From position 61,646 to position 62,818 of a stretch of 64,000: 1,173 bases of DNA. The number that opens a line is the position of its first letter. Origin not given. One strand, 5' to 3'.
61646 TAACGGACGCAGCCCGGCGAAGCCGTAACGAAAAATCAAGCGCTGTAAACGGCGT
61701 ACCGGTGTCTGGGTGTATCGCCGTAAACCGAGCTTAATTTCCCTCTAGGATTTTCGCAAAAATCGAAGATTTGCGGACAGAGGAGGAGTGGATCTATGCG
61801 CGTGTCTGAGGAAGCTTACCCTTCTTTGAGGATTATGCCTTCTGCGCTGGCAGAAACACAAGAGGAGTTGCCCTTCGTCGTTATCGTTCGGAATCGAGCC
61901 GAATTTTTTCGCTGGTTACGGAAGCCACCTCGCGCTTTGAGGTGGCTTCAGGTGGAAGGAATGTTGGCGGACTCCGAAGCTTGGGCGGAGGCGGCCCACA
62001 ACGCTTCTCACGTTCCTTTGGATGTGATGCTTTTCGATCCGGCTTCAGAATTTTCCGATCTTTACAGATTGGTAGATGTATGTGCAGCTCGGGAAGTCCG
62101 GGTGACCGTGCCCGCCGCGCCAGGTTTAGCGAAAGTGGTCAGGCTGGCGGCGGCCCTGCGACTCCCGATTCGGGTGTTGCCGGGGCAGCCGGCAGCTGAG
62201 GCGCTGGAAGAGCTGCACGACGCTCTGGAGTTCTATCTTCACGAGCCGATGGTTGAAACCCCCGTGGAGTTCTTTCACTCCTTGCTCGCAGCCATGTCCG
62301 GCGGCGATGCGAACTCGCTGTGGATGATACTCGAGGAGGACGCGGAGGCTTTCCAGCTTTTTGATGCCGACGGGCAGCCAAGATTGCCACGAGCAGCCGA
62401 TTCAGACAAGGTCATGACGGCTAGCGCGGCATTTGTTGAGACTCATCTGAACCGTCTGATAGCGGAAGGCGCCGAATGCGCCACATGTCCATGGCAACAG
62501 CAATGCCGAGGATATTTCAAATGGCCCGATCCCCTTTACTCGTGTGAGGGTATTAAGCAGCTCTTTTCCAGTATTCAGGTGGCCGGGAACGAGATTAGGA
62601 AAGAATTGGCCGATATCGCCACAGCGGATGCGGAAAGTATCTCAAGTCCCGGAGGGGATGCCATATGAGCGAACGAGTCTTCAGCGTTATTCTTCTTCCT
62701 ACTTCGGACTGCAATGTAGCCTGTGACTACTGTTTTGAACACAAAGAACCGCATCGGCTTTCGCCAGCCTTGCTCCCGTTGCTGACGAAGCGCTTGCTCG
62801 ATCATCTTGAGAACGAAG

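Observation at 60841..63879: Candidate uncharacterised RiPP operon: exported Trp/Arg-repeat peptide, Cys-cluster partner and radical SAM/SPASM enzyme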

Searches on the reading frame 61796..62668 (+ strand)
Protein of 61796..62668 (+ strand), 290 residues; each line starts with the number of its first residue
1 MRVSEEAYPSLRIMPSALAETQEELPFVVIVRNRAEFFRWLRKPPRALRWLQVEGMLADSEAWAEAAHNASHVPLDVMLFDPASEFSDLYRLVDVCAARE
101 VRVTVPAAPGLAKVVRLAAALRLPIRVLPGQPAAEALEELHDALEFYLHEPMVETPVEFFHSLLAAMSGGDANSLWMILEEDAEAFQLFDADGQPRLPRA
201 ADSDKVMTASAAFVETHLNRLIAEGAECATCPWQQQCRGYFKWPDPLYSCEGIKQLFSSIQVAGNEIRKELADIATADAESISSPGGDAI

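Call 3: search_protein_families(library=ncbifam, proteins=[window:61796-62668:+], max_evalue=0.1)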
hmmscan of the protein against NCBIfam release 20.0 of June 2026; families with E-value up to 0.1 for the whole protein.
window:61796-62668:+ (290 aa): 1 family
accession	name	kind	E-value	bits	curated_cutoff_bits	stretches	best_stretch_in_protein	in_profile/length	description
TIGR03491.1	TIGR03491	subfamily_domain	0.018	14.1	97.45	1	219-275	186-243/462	TM0106 family RecB-like putative nuclease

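Call 4: search_protein_families(library=pfam, proteins=[window:61796-62668:+], max_evalue=0.1)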
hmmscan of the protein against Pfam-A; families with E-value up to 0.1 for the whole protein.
window:61796-62668:+ (290 aa): 0 families

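Call 6: find_homologous_proteins(query=window:61796-62668:+)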
Query window:61796-62668:+ (290 aa): 763 proteins with E <= 0.001 among 8000 candidates; the best 120 are listed.
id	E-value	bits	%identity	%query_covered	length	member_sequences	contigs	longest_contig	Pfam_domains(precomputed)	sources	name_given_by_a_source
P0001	5.7e-189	645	100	100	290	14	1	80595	-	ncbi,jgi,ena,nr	ncbi:MAG: hypothetical protein JO025_13130 [Verrucomicrobia bacterium]|nr:hypothetical protein [Verr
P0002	5.2e-165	566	87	100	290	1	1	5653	-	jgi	jgi:hypothetical protein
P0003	4.2e-164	563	87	100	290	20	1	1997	-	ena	-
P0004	4.6e-164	563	87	100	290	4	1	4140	-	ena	-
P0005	1.5e-162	558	86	100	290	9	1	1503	-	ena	-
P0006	3.2e-157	540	85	100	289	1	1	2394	-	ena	-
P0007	7.1e-157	539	83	99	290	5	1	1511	-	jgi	jgi:hypothetical protein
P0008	2.2e-156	538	84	100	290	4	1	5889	-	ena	-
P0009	2.8e-156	537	84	99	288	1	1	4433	-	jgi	jgi:hypothetical protein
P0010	1.4e-153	528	82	100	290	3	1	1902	-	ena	-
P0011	8.2e-153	526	84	99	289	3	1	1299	-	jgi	-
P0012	8.8e-152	523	81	99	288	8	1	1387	-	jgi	jgi:hypothetical protein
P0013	2.0e-149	515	79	100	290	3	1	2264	-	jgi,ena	jgi:hypothetical protein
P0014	7.4e-144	497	77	99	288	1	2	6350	-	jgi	jgi:hypothetical protein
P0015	4.0e-141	488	75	98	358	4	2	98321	-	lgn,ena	-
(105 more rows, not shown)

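Call 8: find_related_loci(query=A1, collection=genome_contigs, flank=6000)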
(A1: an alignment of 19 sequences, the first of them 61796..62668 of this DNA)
Query A1 (290 aa) in genome_contigs; peptide patterns used: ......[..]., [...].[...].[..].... (x = any residue, [..] = any of these).
70 stretches matched a pattern; 52 encode a relative of the query (tblastn E <= 1e-3); 51 distinct loci.
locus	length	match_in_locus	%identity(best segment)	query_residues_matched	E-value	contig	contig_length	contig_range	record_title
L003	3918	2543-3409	81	2-290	1e-163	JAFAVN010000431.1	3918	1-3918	MAG: Verrucomicrobiota bacterium isolate CP_BM_RX_37 BM_RX_k147_7469693, whole genome shotgun sequence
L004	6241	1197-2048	75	3-286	3e-147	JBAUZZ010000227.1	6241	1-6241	MAG: Chthoniobacterales bacterium isolate MFD10071_ilm_asm_bin10 k127_77526, whole genome shotgun sequence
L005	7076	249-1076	66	3-278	2e-122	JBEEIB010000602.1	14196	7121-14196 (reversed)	MAG: Verrucomicrobiota bacterium isolate BP_749 scaffold_3604684, whole genome shotgun sequence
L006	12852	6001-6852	64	3-286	8e-119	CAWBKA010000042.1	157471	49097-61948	MAG: uncultured Verrucomicrobiae bacterium isolate MFD05521.bin.2.45 genome assembly, contig: contig_60144, whole genome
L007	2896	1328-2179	63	3-286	1e-122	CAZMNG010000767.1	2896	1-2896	MAG TPA_asm: uncultured Chthoniobacterales bacterium isolate binchicken_co3_546 genome assembly, contig: NODE_119927_len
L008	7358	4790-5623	63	3-280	1e-115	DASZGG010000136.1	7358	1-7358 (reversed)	MAG TPA_asm: Chthoniobacterales bacterium isolate SMAG_U6542 k141_747988, whole genome shotgun sequence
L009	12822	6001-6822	59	5-278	4e-110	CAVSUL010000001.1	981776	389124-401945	MAG: uncultured Verrucomicrobiae bacterium isolate MFD09603.bin.3.250 genome assembly, contig: contig_10594, whole genom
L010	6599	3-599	82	91-289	7e-109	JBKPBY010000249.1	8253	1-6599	MAG: bacterium isolate GB_EKS_MAG_00066 GB_EKS_000001775216, whole genome shotgun sequence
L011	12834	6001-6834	60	3-280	2e-108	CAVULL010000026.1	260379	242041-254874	MAG: uncultured Verrucomicrobiae bacterium isolate MFD06435.bin.2.21 genome assembly, contig: contig_34475, whole genome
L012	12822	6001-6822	58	1-274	2e-107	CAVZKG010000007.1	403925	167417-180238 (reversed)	MAG: uncultured Verrucomicrobiae bacterium isolate MFD04463.bin.1.65 genome assembly, contig: contig_90151, whole genome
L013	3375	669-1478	59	3-272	2e-105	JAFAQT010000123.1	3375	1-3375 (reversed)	MAG: Verrucomicrobiota bacterium isolate CP_BM_ER_71 BM_ER_k147_2241892, whole genome shotgun sequence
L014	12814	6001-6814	64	3-273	6e-103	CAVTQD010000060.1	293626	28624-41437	MAG: uncultured Verrucomicrobiae bacterium isolate MFD00822.bin.2.131 genome assembly, contig: contig_92557, whole genom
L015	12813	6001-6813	56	2-272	1e-98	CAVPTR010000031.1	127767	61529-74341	MAG: uncultured Verrucomicrobiae bacterium isolate MFD06742.bin.3.549 genome assembly, contig: contig_52975, whole genom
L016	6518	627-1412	58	11-272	6e-97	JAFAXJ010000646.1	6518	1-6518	MAG: Verrucomicrobiota bacterium isolate CP_BM_RX_85 BM_RX_k147_6671401, whole genome shotgun sequence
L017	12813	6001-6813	56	2-272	4e-97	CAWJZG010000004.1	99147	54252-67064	MAG: uncultured Verrucomicrobiae bacterium isolate MFD06742.bin.3.350 genome assembly, contig: contig_17295, whole genom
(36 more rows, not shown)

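Call 16: predict_structure(alignment_id=A1)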
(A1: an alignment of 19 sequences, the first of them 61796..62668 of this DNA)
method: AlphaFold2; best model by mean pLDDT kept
length: 290 residues; sequences in the alignment: 19
mean_pLDDT: 58.7   pTM: 0.51
mean pLDDT of the five models: 58.7, 58.6, 58.5, 53.7, 41.9
residues with pLDDT >= 90: 22; 70-90: 85; 50-70: 42; < 50: 141
segments of 3 or more residues with pLDDT < 50: 1-9, 148-268, 283-290
pLDDT, mean of each block of 10 residues (from residue 1): 34 74 77 92 88 89 90 88 87 83 81 77 65 59 56 38 35 34 44 44 39 45 39 30 31 40 45 55 43
secondary structure, 60 per line:
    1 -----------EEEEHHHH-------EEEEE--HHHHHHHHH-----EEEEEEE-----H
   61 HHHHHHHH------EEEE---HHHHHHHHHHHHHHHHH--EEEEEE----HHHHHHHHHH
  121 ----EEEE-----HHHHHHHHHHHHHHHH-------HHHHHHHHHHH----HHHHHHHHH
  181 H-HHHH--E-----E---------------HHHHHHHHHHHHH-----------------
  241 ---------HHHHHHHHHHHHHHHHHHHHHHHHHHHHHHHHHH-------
elements in order: E12-15 H16-19 E27-31 H34-42 E48-54 H60-68 E75-78 H82-98 E101-106 H111-120 E125-128 H134-149 H157-167 H172-181 H183-186 H211-223 H250-283

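Call 20: fold_search(model_id=the predicted structure, library=pdb)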
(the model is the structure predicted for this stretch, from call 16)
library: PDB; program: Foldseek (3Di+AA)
matches with E <= 10: 1304; with E <= 0.001: 0
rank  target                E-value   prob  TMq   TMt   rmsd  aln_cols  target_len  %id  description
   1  8k7o                  3.9e-03  1.00  0.37  0.45   5.9       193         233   16  De novo design protein -T03 (released 2024-07-31)
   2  1vpx_B                4.1e-03  1.00  0.27  0.35   5.5       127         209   12  Crystal structure of Transaldolase (EC 2.2.1.2) (TM0295) from Thermotoga maritima at 2.40 A resolution (released 2004-12-07)
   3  1vpx_G                4.4e-03  0.99  0.26  0.33   6.2       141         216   12  Crystal structure of Transaldolase (EC 2.2.1.2) (TM0295) from Thermotoga maritima at 2.40 A resolution (released 2004-12-07)
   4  2h9a_A                4.6e-03  1.00  0.32  0.25   4.2       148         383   14  Corrinoid Iron-Sulfur Protein (released 2006-09-26)
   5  1vpx_R                6.6e-03  1.00  0.27  0.35   5.5       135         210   11  Crystal structure of Transaldolase (EC 2.2.1.2) (TM0295) from Thermotoga maritima at 2.40 A resolution (released 2004-12-07)
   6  1vpx_I                7.0e-03  0.99  0.26  0.34   5.6       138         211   11  Crystal structure of Transaldolase (EC 2.2.1.2) (TM0295) from Thermotoga maritima at 2.40 A resolution (released 2004-12-07)
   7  1vpx_E                7.4e-03  0.99  0.26  0.33   5.9       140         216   12  Crystal structure of Transaldolase (EC 2.2.1.2) (TM0295) from Thermotoga maritima at 2.40 A resolution (released 2004-12-07)
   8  7ncc_A                9.4e-03  0.80  0.27  0.27  16.3       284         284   12  Crystal structure of fructose-bisphosphate aldolase FBAP from Bacillus methanolicus (released 2021-02-17)
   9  1vpx_H                1.1e-02  0.99  0.27  0.35   5.9       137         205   12  Crystal structure of Transaldolase (EC 2.2.1.2) (TM0295) from Thermotoga maritima at 2.40 A resolution (released 2004-12-07)
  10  1vpx_D                1.1e-02  0.98  0.26  0.33   5.7       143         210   11  Crystal structure of Transaldolase (EC 2.2.1.2) (TM0295) from Thermotoga maritima at 2.40 A resolution (released 2004-12-07)
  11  1vpx_L                1.3e-02  0.99  0.27  0.35   5.8       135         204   12  Crystal structure of Transaldolase (EC 2.2.1.2) (TM0295) from Thermotoga maritima at 2.40 A resolution (released 2004-12-07)
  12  1vpx_S                1.3e-02  0.98  0.26  0.34   5.9       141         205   12  Crystal structure of Transaldolase (EC 2.2.1.2) (TM0295) from Thermotoga maritima at 2.40 A resolution (released 2004-12-07)
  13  1vpx_C                1.4e-02  0.97  0.25  0.32   5.9       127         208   13  Crystal structure of Transaldolase (EC 2.2.1.2) (TM0295) from Thermotoga maritima at 2.40 A resolution (released 2004-12-07)
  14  4xp7                  1.5e-02  0.91  0.31  0.28  14.2       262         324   13  Crystal structure of Human tRNA dihydrouridine synthase 2 (released 2015-01-28)
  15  6t4v_A                1.5e-02  0.85  0.28  0.30  12.7       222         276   14  Crystal structure of 2-methylisocitrate lyase (PrpB) from Pseudomonas aeruginosa in apo form. (released 2020-09-30)
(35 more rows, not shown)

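Call 39: search_solved_structures(query=A3, max_evalue=10, show_alignments=2)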
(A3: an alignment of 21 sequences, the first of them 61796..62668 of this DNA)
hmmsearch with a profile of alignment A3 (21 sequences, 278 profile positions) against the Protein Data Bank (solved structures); distinct sequences matched with E-value up to 10: 3.
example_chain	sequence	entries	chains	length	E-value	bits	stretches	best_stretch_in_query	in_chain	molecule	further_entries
2p88_A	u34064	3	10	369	0.19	13.9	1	32-116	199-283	Mandelate racemase/muconate lactonizing enzyme family protein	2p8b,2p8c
5y6q_C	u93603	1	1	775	2.1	10.5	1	66-110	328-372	Aldehyde oxidase large subunit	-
4k36_A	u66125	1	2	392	4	9.6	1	211-235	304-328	Anaerobic sulfatase-maturating enzyme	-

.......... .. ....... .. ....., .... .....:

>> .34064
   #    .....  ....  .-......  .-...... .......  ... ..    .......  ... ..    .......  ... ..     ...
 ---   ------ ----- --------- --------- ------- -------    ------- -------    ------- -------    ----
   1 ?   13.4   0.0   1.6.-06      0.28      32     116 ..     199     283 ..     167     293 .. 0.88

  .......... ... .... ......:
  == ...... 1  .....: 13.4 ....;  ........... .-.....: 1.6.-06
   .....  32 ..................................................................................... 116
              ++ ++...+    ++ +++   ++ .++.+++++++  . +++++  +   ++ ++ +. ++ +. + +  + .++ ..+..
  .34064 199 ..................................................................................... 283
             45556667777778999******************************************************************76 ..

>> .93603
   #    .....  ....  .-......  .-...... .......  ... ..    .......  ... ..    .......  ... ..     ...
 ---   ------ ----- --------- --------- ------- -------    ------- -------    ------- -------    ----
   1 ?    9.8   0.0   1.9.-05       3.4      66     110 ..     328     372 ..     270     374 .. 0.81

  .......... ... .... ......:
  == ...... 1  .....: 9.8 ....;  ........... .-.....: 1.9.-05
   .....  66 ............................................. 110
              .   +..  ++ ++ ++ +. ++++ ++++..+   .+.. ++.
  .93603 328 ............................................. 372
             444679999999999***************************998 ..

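Call 52: predict_structure(alignment_id=A4)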
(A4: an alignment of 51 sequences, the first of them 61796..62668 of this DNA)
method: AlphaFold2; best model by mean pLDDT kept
length: 290 residues; sequences in the alignment: 51
mean_pLDDT: 89.7   pTM: 0.86
mean pLDDT of the five models: 89.7, 89.4, 88.7, 87.9, 87.8
residues with pLDDT >= 90: 221; 70-90: 44; 50-70: 18; < 50: 7
segments of 3 or more residues with pLDDT < 50: 1-5
pLDDT, mean of each block of 10 residues (from residue 1): 54 94 90 97 96 96 95 97 97 95 98 97 96 97 95 85 86 88 92 87 58 91 91 94 94 96 92 90 62
secondary structure, 60 per line:
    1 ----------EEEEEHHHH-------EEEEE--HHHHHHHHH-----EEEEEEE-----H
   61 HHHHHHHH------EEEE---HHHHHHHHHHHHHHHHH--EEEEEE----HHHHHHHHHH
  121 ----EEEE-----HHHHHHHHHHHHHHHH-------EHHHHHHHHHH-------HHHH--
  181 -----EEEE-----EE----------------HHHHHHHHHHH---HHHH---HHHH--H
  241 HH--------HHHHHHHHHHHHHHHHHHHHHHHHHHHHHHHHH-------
elements in order: E11-15 H16-19 E27-31 H34-42 E48-54 H60-68 E75-78 H82-98 E101-106 H111-120 E125-128 H134-149 H158-167 H175-178 E186-189 H213-223 H227-230 H234-237 H251-283

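Call 55: fold_search(model_id=the predicted structure, library=pdb)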
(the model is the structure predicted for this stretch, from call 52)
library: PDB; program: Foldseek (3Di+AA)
matches with E <= 10: 1388; with E <= 0.001: 3
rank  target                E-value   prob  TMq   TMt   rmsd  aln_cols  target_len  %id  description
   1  4k39_A                2.2e-04  1.00  0.56  0.47   6.2       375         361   12  Native anSMEcpe with bound AdoMet and Cp18Cys peptide (released 2013-05-08)
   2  4k37_A                3.4e-04  1.00  0.52  0.44   7.1       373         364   12  Native anSMEcpe with bound AdoMet (released 2013-05-08)
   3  4jn6_A                6.9e-04  0.98  0.33  0.30  16.7       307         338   10  Crystal Structure of the Aldolase-Dehydrogenase Complex from Mycobacterium tuberculosis HRv37 (released 2013-05-08)
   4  2h9a_A                3.8e-03  0.99  0.34  0.27  10.3       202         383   12  Corrinoid Iron-Sulfur Protein (released 2006-09-26)
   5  4xp7                  7.8e-03  0.82  0.31  0.28  14.7       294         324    8  Crystal structure of Human tRNA dihydrouridine synthase 2 (released 2015-01-28)
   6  1l6w_A                8.3e-03  0.94  0.27  0.34   8.8       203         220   11  Fructose-6-phosphate aldolase (released 2002-06-12)
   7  4lrt_C                8.3e-03  0.84  0.33  0.30  16.3       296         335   11  Crystal and solution structures of the bifunctional enzyme (Aldolase/Aldehyde dehydrogenase) from Thermomonospora curv (released 2013-09-04)
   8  4yrb_F                8.3e-03  0.41  0.20  0.25  13.3       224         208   13  mouse TDH mutant R180K with NAD+ bound (released 2016-02-03)
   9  2nxi_G                8.8e-03  0.82  0.31  0.33  11.8       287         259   12  Structural and mechanistic changes along an engineered path from metallo to non-metallo KDO8P synthase. (released 2007-07-24)
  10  7req_B                9.3e-03  0.87  0.35  0.20  12.2       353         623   13  METHYLMALONYL-COA MUTASE, 2-CARBOXYPROPYL-COA INHIBITOR COMPLEX (released 1998-09-16)
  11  4s1f_A                9.9e-03  0.77  0.26  0.33  12.1       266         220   11  Fructose-6-phosphate aldolase A from E.coli soaked in acetylacetone (released 2015-10-07)
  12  1vpx_G                1.0e-02  0.80  0.27  0.34  11.8       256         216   11  Crystal structure of Transaldolase (EC 2.2.1.2) (TM0295) from Thermotoga maritima at 2.40 A resolution (released 2004-12-07)
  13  4jn6_C                1.1e-02  0.82  0.34  0.30  16.8       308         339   10  Crystal Structure of the Aldolase-Dehydrogenase Complex from Mycobacterium tuberculosis HRv37 (released 2013-05-08)
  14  4rz4_A                1.1e-02  0.72  0.27  0.33  14.1       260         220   12  Fructose-6-phosphate aldolase Q59E Y131F from E.coli (released 2015-10-07)
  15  4lrt_A                1.3e-02  0.75  0.33  0.30  16.1       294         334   11  Crystal and solution structures of the bifunctional enzyme (Aldolase/Aldehyde dehydrogenase) from Thermomonospora curv (released 2013-09-04)
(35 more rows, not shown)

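Call 75: search_protein_representatives(alignment_id=A4)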
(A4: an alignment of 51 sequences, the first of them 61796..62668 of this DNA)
Query: 51 sequences, 275 profile positions. Proteins with E-value up to 0.001 (for the whole library): 475; up to 1e-10: 330; up to 1e-30: 176. The best 150 are listed.
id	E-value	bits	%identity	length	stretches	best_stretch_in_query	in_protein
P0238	1.4e-125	434.2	-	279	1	1-273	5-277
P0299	5.6e-108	376.5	-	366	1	3-271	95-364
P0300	9.4e-96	336.4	-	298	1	6-271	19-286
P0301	6.5e-95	333.6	-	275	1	1-268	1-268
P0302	7.7e-94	330.1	-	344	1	8-265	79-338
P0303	1.1e-93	329.6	-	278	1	4-272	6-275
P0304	4.8e-93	327.5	-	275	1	1-270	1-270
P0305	1.4e-90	319.5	-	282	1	4-270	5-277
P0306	1.9e-90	319.0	-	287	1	4-272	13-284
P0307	4.7e-90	317.7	-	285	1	3-268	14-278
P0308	1.2e-87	309.8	-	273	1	4-272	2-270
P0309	2.3e-87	308.9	-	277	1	5-270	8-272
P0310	2.6e-87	308.7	-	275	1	1-269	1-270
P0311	1.4e-86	306.3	-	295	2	1-195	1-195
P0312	1.8e-86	305.9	-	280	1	3-269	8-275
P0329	1.1e-77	277.2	-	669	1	3-268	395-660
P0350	2.3e-71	256.4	-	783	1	4-268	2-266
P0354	2.2e-70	253.2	-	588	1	4-267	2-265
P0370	1.6e-67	243.8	-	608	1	4-267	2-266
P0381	3.6e-63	229.5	-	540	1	67-267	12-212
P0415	6.9e-52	192.5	-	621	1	2-264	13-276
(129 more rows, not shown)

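Call 77: search_protein_families(library=pfam, proteins=[P0329, P0350, P0354, P0370, P0415, P0381], max_evalue=0.01)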
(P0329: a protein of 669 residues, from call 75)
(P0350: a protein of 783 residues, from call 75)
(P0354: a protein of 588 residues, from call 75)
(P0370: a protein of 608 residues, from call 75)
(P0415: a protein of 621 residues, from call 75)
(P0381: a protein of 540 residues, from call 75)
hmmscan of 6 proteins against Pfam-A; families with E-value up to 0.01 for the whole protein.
P0329 (669 aa): 1 family
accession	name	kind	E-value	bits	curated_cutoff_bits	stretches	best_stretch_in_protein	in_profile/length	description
PF04055.27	Radical_SAM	-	6.6e-11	43.1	29.5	1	49-203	10-151/166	Radical SAM superfamily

P0350 (783 aa): 7 families
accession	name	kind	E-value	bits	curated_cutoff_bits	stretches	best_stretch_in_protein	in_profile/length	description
PF13649.12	Methyltransf_25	-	2.9e-08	34.7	27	1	647-739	1-91/97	Methyltransferase domain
PF13489.12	Methyltransf_23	-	7.6e-08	32.7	27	1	633-718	14-88/164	Methyltransferase domain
PF04467.17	DUF483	-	3e-06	27.7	25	1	434-546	30-121/122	Protein of unknown function (DUF483)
PF13847.12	Methyltransf_31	-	5.4e-06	26.6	27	1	646-718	6-81/145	Methyltransferase domain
PF05175.20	MTS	-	8.6e-05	22.7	23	1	618-702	9-93/170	Methyltransferase small domain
PF08242.18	Methyltransf_12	-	0.00052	21.1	30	1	648-716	1-70/98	Methyltransferase domain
PF07021.18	MetW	-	0.0017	18.5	21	1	642-738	12-103/193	Methionine biosynthesis protein MetW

P0354 (588 aa): 1 family
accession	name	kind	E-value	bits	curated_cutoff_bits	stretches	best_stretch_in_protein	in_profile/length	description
PF04055.27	Radical_SAM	-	2.8e-20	73.6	29.5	1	297-448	6-163/166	Radical SAM superfamily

P0370 (608 aa): 1 family
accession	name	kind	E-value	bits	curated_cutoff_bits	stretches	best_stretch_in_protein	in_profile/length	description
PF04055.27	Radical_SAM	-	5e-14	53.3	29.5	1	315-468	4-163/166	Radical SAM superfamily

P0415 (621 aa): 1 family
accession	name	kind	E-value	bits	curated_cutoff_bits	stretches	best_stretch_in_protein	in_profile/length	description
PF04055.27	Radical_SAM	-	1.2e-18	68.3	29.5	1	324-477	6-165/166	Radical SAM superfamily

P0381 (540 aa): 1 family
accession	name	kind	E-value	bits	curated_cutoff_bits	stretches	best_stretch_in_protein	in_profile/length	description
PF04467.17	DUF483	-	1.2e-05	25.7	25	1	376-462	30-99/122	Protein of unknown function (DUF483)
